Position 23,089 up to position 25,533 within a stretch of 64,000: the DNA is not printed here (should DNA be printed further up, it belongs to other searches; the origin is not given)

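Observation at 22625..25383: Large NYN-nuclease / 2xOST-HTH / disordered RE-rich / HhH protein translationally coupled to a 3-methyladenine glycosylase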

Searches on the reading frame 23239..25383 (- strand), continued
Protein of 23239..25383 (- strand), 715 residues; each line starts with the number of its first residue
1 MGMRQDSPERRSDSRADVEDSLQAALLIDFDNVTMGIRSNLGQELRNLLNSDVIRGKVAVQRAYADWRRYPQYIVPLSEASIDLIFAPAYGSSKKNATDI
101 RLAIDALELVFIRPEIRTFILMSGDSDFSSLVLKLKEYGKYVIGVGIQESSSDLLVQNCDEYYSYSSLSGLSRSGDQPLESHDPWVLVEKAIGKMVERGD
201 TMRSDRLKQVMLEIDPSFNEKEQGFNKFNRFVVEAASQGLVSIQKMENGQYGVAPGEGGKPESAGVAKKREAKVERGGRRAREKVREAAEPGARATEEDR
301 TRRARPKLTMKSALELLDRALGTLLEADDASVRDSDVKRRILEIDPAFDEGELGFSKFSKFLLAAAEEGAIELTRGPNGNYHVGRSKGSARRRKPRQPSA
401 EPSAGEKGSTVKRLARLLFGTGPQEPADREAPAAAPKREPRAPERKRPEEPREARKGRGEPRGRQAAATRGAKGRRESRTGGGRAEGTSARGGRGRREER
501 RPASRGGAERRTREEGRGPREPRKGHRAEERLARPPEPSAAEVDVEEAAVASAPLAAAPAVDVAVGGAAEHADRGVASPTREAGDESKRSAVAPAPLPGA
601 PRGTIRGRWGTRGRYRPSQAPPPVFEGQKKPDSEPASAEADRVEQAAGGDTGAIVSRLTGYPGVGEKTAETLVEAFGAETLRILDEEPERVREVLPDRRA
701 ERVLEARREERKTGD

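Call 25: predict_structure(alignment_id=A1)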
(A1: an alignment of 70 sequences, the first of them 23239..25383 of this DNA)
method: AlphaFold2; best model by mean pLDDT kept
length: 715 residues; sequences in the alignment: 70
mean_pLDDT: 61.5   pTM: 0.34
mean pLDDT of the five models: 61.5, 60.3, 58.5, 58.3, 57.5
residues with pLDDT >= 90: 212; 70-90: 24; 50-70: 115; < 50: 364
segments of 3 or more residues with pLDDT < 50: 1-39, 53-92, 104-107, 112-118, 138-172, 264-302, 396-408, 422-425, 427-429, 447-460, 462-501, 503-512, 514-517, 519-532, 548-575, 582-593, 595-597, 599-609, 611-615, 628-646
pLDDT, mean of each block of 10 residues (from residue 1): 39 35 33 39 55 42 36 40 32 51 50 48 52 52 41 34 40 58 95 96 96 96 95 96 93 86 48 43 42 44 76 97 91 98 97 97 97 96 88 54 46 70 47 51 50 47 43 43 43 45 46 46 45 52 51 46 40 48 46 44 43 48 51 41 51 96 97 97 98 97 97 83
secondary structure, 60 per line:
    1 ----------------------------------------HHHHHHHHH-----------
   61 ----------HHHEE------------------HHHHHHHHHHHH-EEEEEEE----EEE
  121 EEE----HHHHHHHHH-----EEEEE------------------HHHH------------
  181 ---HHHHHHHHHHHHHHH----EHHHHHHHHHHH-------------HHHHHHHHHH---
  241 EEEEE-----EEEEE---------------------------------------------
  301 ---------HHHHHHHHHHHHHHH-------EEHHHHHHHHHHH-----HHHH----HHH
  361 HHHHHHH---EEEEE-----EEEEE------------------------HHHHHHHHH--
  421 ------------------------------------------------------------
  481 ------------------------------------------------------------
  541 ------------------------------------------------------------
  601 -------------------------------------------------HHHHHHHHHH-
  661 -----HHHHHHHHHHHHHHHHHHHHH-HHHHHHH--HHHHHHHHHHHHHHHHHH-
elements in order (helices of 4 or more, strands of 3 or more residues): H41-49 H94-105 E107-113 E118-123 H128-136 E142-146 H165-168 H184-198 H204-214 H228-237 E241-245 E251-255 H310-324 H334-344 H350-353 H358-367 E371-375 E381-385 H410-418 H650-659 H666-686 H688-694 H697-714

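Call 28: fold_search(model_id=the predicted structure, library=pdb)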
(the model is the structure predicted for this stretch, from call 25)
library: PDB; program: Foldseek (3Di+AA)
matches with E <= 10: 1015; with E <= 0.001: 0
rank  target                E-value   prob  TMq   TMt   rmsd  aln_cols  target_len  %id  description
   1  5fd5_B                1.9e-02  1.00  0.08  0.36   6.5        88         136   16  manganese uptake regulator (released 2016-12-28)
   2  5fd5_C                2.6e-02  0.99  0.08  0.36   6.5        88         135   16  manganese uptake regulator (released 2016-12-28)
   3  4ray_A                2.7e-02  1.00  0.08  0.39  11.6       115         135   14  Crystal structure of Magnetospirillum gryphiswaldense MSR-1 Apo-Fur (released 2015-07-15)
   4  7q2y_C                3.0e-02  1.00  0.09  0.21   4.2        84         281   18  Cryo-EM structure of clamped S.cerevisiae condensin-DNA complex (form II) (released 2022-03-23)
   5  6qpq_B                3.6e-02  1.00  0.09  0.62   4.2        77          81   22  The structure of the cohesin head module elucidates the mechanism of ring opening (released 2020-02-05)
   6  7nvr_X                3.8e-02  0.60  0.08  0.24  18.1       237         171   13  Human Mediator with RNA Polymerase II Pre-initiation complex (released 2021-05-05)
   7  7dg2_C                4.1e-02  0.72  0.10  0.28  15.0       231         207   11  Nse1-Nse3-Nse4 complex (released 2021-05-26)
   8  4rb3_C                4.3e-02  0.99  0.08  0.37  16.6       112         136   15  Crystal structure of Magnetospirillum gryphiswaldense MSR-1 Fur-Mn2+-feoAB1 operator (released 2015-07-15)
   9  7abi_7                4.6e-02  0.99  0.10  0.25   4.6        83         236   14  Human pre-Bact-2 spliceosome (released 2021-02-10)
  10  2co5_A                4.8e-02  0.99  0.08  0.46   3.7        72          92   11  F93 FROM STIV, a winged-helix DNA-binding protein (released 2006-05-31)
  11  4i99_C                5.1e-02  1.00  0.08  0.65   4.0        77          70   14  Crystal structure of the SmcHead bound to the C-winged helix domain of ScpA (released 2013-01-30)
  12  5fd5_E                5.1e-02  0.99  0.08  0.37   5.0        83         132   14  manganese uptake regulator (released 2016-12-28)
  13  6qpq_D                5.4e-02  1.00  0.09  0.60   4.2        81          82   21  The structure of the cohesin head module elucidates the mechanism of ring opening (released 2020-02-05)
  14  5fd6_D                5.4e-02  0.99  0.08  0.36   5.9        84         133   14  zinc-bound manganese uptake regulator (released 2016-12-28)
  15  4rb3_D                5.4e-02  0.98  0.08  0.37  15.7       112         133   13  Crystal structure of Magnetospirillum gryphiswaldense MSR-1 Fur-Mn2+-feoAB1 operator (released 2015-07-15)
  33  3rco_B                1.1e-01  1.00  0.10  0.79   2.4        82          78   11  Crystal structure of a conserved motif in human TDRD7 (released 2012-04-04)
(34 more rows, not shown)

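Call 29: search_solved_structures(query=A1, max_evalue=1, show_alignments=5)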
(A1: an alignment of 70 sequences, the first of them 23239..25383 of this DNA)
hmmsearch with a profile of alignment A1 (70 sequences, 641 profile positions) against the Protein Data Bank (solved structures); distinct sequences matched with E-value up to 1: 12.
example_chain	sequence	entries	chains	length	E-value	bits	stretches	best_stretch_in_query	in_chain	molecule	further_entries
2qip_A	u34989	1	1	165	0.0014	20.6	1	95-162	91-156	Protein of unknown function VPA0982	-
9ijj_A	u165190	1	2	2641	0.0057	18.6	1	359-493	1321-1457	Cilia and flagella associated protein 46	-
5hm5_A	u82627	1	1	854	0.0067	18.3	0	565-599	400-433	Topoisomerase V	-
8df7_A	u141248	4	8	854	0.0067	18.3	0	565-599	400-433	Topoisomerase V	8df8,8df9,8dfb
4gfj_A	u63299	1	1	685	0.0083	18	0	564-599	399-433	Topoisomerase V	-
2bhn_A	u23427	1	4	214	0.01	17.8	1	555-624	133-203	XPF ENDONUCLEASE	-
2bgw_A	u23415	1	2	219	0.012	17.5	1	555-624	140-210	XPF ENDONUCLEASE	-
29vf_O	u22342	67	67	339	0.022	16.7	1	433-481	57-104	TATA-box-binding protein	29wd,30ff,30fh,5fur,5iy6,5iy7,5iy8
6z9l_A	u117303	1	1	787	0.032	16.1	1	349-553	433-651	PrgA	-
23cp_T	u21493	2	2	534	0.075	14.9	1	420-602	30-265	Rsc7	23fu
7cu3_B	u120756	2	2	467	0.26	13.1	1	424-476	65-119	Transmembrane protein FAM155A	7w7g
2csb_A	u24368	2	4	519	0.86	11.4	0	564-599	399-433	Topoisomerase V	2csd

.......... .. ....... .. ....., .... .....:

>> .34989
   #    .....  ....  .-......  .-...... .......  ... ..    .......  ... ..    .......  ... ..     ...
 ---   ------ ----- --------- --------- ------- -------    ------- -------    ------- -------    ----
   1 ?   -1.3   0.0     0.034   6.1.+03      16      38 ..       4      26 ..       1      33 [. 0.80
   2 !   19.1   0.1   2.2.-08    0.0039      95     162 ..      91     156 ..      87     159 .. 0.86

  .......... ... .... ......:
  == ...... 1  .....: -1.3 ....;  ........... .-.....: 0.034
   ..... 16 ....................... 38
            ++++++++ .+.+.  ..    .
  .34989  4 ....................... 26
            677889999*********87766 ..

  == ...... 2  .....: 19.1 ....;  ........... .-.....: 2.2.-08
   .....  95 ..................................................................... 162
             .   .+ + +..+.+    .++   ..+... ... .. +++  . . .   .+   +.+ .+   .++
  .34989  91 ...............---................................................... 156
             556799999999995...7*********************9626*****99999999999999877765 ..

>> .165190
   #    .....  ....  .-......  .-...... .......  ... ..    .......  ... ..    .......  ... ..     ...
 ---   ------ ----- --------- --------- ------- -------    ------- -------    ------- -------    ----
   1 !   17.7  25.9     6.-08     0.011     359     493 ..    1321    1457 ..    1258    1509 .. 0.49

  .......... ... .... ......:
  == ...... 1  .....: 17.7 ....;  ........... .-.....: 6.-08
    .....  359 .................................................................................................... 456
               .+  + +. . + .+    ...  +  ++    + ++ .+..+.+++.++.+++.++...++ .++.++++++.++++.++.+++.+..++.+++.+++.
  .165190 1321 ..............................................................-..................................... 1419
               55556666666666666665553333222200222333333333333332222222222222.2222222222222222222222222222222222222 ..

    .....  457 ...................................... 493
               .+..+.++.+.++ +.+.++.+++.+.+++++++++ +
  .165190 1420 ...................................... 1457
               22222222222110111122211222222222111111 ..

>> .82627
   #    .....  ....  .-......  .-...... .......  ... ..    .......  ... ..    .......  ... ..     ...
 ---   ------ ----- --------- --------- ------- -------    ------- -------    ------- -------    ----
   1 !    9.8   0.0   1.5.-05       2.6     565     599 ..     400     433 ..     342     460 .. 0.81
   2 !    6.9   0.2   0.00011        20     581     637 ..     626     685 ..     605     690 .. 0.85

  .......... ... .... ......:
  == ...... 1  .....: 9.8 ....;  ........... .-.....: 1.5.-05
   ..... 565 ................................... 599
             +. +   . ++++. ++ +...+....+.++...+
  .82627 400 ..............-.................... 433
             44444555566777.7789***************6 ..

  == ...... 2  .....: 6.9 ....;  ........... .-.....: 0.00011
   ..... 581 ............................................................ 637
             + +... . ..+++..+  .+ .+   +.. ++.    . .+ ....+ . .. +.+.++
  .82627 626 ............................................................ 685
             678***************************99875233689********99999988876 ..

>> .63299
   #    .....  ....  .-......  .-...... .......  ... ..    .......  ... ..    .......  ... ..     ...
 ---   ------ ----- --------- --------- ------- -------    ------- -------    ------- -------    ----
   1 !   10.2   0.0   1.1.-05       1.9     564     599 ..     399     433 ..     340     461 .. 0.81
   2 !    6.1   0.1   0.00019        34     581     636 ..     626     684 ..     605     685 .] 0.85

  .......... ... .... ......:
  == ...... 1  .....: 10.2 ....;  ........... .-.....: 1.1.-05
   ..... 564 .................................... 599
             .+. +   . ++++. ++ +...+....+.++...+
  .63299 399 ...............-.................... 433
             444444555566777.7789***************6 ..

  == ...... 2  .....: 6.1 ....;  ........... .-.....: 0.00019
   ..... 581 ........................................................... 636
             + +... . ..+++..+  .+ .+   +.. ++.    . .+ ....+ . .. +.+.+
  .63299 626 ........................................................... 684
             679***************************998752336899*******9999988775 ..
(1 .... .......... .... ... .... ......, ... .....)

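Call 45: search_protein_families(library=padloc, proteins=[window:23239-25383:-], max_evalue=0.01)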
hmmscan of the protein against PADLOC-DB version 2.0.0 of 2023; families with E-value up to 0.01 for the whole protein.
window:23239-25383:- (715 aa): 0 families

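Call 57: search_protein_representatives(protein=window:23239-25383:-)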
Query: 715 residues. Proteins with E-value up to 0.001 (for the whole library): 6013; up to 1e-10: 2361; up to 1e-30: 472. The best 150 are listed.
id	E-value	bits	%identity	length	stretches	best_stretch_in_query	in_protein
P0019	4.4e-247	838.4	68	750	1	3-714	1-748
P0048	2.7e-164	564.9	61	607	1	122-714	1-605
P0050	8.2e-152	523.6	52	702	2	15-578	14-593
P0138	5.9e-143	494.3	51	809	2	17-557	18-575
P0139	4.6e-142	491.4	60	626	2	22-405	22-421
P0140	9.1e-142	490.4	52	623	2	23-462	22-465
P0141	4.3e-141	488.2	56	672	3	21-407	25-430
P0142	1.4e-139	483.2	57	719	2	15-438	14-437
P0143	5.7e-139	481.2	52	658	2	19-493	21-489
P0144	1.6e-138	479.7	55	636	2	14-385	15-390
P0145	5.9e-138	477.8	56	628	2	14-424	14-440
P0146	6.8e-138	477.6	54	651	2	22-381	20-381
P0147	8.3e-138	477.3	46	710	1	14-712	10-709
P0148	9.6e-138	477.1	53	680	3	19-305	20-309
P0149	1.8e-137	476.2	52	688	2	15-463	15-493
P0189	2.2e-116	406.5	46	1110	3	22-302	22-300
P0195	5.6e-113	395.3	43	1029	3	21-294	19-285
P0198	6.7e-112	391.7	66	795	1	21-302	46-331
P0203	3.8e-109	382.6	45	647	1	23-660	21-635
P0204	1.3e-108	380.8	49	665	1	22-543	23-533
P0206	2.7e-108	379.8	51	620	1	23-568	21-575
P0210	1.4e-106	374.1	65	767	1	23-305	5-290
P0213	3.4e-105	369.6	51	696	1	21-479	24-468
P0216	1.2e-104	367.7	49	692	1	23-514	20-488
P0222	3.1e-102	359.8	47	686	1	23-645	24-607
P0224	5.0e-102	359.1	72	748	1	23-258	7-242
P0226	1.8e-101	357.2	51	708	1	21-467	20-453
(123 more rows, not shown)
